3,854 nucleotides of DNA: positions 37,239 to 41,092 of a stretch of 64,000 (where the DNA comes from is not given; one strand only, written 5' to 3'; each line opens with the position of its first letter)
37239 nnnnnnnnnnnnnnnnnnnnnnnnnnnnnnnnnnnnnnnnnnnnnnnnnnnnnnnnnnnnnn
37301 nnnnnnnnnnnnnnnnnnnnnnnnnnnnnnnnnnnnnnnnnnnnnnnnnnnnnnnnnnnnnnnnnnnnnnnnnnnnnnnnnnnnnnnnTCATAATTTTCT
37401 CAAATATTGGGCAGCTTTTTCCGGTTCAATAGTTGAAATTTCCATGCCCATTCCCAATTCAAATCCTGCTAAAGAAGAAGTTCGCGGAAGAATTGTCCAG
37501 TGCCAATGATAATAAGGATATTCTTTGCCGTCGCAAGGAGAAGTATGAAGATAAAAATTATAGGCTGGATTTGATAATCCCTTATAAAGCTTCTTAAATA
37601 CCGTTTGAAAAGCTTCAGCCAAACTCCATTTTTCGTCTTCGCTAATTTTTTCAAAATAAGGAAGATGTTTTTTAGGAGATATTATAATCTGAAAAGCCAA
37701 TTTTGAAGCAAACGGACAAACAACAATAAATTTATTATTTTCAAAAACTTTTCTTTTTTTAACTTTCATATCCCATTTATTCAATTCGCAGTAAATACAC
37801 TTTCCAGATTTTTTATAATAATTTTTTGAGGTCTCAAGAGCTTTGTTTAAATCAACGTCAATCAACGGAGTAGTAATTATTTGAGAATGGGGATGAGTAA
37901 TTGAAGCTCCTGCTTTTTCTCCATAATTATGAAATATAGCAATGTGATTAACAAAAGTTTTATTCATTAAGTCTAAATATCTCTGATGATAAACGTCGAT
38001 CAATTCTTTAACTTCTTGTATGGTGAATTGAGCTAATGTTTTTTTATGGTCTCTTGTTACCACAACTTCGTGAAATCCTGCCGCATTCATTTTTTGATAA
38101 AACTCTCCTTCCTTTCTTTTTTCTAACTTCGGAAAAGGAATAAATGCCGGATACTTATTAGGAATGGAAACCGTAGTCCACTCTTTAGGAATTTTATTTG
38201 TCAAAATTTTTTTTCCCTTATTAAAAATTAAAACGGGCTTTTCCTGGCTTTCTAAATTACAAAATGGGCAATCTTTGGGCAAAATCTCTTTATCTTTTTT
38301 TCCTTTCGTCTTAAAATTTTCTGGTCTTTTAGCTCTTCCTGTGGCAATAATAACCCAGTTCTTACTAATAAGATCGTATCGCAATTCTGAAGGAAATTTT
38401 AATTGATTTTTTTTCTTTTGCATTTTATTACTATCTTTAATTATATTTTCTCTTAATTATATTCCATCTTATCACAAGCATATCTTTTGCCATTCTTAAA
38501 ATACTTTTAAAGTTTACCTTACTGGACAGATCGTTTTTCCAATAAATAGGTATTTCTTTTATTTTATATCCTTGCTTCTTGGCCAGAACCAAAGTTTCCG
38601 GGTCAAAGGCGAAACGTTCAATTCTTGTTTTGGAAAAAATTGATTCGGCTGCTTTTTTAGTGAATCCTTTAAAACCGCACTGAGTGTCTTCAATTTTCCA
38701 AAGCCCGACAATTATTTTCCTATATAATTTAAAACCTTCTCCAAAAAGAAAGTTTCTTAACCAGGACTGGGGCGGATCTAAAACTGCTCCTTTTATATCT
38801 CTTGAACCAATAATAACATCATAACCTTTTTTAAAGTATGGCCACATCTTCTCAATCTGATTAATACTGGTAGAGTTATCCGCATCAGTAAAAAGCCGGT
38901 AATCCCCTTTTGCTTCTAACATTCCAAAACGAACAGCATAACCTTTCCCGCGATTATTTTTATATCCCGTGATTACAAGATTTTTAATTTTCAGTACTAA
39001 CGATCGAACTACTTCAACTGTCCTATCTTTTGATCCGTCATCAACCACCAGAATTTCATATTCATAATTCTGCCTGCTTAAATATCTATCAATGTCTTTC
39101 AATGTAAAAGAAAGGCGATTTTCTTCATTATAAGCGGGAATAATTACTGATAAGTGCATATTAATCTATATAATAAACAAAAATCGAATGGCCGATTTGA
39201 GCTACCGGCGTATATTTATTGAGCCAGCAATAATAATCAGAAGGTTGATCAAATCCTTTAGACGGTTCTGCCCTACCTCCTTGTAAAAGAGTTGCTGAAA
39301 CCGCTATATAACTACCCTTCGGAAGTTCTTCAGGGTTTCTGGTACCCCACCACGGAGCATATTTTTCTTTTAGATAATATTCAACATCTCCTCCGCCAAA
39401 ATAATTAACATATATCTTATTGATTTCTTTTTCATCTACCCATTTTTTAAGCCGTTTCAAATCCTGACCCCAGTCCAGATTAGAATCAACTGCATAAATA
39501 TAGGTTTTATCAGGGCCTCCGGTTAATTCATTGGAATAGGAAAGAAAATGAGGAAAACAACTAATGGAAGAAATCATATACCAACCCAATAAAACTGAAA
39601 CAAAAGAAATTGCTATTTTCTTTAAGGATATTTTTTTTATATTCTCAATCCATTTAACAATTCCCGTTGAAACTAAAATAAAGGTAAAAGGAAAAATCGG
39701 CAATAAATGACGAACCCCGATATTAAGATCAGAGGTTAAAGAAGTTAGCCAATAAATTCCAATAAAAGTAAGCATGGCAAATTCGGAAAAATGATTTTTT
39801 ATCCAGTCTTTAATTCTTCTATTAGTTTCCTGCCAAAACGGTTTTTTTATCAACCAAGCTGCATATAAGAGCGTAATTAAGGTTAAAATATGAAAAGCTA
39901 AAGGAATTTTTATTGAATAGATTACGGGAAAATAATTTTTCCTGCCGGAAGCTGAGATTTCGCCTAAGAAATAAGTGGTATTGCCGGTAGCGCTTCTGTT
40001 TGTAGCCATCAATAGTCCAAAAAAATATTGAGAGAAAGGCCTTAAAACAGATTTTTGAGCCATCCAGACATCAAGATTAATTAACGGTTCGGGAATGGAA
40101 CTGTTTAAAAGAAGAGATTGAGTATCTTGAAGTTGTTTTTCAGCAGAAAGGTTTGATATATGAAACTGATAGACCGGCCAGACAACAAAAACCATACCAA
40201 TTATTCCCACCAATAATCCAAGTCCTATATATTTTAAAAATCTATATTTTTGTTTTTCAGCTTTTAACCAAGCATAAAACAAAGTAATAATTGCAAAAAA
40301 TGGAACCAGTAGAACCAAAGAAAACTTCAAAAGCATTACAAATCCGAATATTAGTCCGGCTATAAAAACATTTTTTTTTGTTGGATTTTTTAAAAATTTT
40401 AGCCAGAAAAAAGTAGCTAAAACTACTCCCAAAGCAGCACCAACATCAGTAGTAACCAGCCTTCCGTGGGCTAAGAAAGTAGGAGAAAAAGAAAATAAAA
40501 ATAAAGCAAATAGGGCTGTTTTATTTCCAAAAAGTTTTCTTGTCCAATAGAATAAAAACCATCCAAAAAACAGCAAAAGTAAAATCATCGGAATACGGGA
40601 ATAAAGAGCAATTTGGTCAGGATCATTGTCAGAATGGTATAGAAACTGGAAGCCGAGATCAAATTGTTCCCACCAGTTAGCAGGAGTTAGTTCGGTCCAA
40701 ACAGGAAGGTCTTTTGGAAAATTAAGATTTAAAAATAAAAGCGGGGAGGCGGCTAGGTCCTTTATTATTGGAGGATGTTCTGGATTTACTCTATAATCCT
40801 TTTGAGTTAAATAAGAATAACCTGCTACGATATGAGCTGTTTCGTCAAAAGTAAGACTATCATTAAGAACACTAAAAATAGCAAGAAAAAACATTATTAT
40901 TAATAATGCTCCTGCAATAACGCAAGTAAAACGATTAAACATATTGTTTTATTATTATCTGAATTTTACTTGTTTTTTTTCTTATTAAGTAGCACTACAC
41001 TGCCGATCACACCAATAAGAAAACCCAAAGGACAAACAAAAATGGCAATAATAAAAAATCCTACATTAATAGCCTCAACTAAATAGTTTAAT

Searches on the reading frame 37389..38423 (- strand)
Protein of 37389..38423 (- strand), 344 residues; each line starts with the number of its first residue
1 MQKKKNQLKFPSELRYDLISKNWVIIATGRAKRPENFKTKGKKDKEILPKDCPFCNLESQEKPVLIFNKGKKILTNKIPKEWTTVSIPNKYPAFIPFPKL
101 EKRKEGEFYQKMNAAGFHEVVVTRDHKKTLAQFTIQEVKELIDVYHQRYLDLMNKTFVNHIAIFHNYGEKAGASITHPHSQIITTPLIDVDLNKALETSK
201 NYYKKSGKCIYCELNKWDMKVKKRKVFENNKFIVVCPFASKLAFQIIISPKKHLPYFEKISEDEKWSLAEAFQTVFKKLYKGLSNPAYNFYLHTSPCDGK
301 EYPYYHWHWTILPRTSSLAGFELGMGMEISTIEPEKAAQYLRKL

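Call 54: search_protein_families(library=pfam, proteins=[window:37389-38423:-], max_evalue=0.001)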
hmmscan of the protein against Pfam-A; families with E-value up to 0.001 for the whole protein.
window:37389-38423:- (344 aa): 7 families
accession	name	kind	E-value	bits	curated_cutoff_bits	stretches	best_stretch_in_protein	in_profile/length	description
PF01087.27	GalP_UDP_transf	-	1.2e-14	55.6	22.1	1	12-185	12-180/184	Galactose-1-phosphate uridyl transferase, N-terminal domain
PF16268.10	DUF4921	-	2e-09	37.3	28.5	1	115-337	167-389/425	Domain of unknown function (DUF4921)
PF01230.28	HIT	-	7.2e-09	36.6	21.5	1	222-308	5-91/98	HIT domain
PF02744.22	GalP_UDP_tr_C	-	5.2e-08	33.2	29.2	1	197-342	3-154/165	Galactose-1-phosphate uridyl transferase, C-terminal domain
PF16285.10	DUF4931_N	-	5.6e-07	30.1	24.1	1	120-184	56-120/124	Domain of unknown function (DUF4931) N-terminal domain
PF11969.13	DcpS_C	-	0.0002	22.2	24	0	208-308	1-96/114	Scavenger mRNA decapping enzyme C-term binding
PF19327.4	Ap4A_phos_N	-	0.00041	20.3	23.1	0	111-190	97-165/177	Ap4A phosphorylase N-terminal domain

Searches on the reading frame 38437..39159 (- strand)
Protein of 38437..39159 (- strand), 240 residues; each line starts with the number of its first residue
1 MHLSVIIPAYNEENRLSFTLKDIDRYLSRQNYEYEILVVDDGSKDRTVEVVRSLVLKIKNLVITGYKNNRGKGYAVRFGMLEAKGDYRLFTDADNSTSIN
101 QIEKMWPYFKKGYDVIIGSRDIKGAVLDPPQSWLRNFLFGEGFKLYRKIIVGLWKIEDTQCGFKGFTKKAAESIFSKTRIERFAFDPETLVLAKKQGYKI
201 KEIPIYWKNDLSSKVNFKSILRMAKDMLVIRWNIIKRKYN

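Call 54: search_protein_families(library=pfam, proteins=[window:38437-39159:-], max_evalue=0.001)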
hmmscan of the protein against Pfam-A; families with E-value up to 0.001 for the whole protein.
window:38437-39159:- (240 aa): 4 families
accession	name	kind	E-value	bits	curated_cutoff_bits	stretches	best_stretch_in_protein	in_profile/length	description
PF00535.33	Glycos_transf_2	-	5.5e-30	104.9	23.3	1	4-175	1-168/168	Glycosyl transferase family 2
PF10111.15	Glyco_tranf_2_2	-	1.3e-08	35.2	27.3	1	4-105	1-102/276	Glycosyltransferase like family 2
PF13641.12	Glyco_tranf_2_3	-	1.5e-05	25.6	27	1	3-119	3-122/230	Glycosyltransferase like family 2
PF13733.12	Glyco_transf_7N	-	0.00032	20.8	27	1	3-43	49-89/134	N-terminal region of glycosyl transferase group 7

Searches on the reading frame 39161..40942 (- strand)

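Call 54: search_protein_families(library=pfam, proteins=[window:39161-40942:-], max_evalue=0.001)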
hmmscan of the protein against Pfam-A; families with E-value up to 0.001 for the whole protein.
window:39161-40942:- (593 aa): 1 family
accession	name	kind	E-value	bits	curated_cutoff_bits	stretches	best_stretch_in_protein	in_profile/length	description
PF13231.12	PMT_2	-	1.3e-12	48.7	26.1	1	116-255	25-160/160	Dolichyl-phosphate-mannose-protein mannosyltransferase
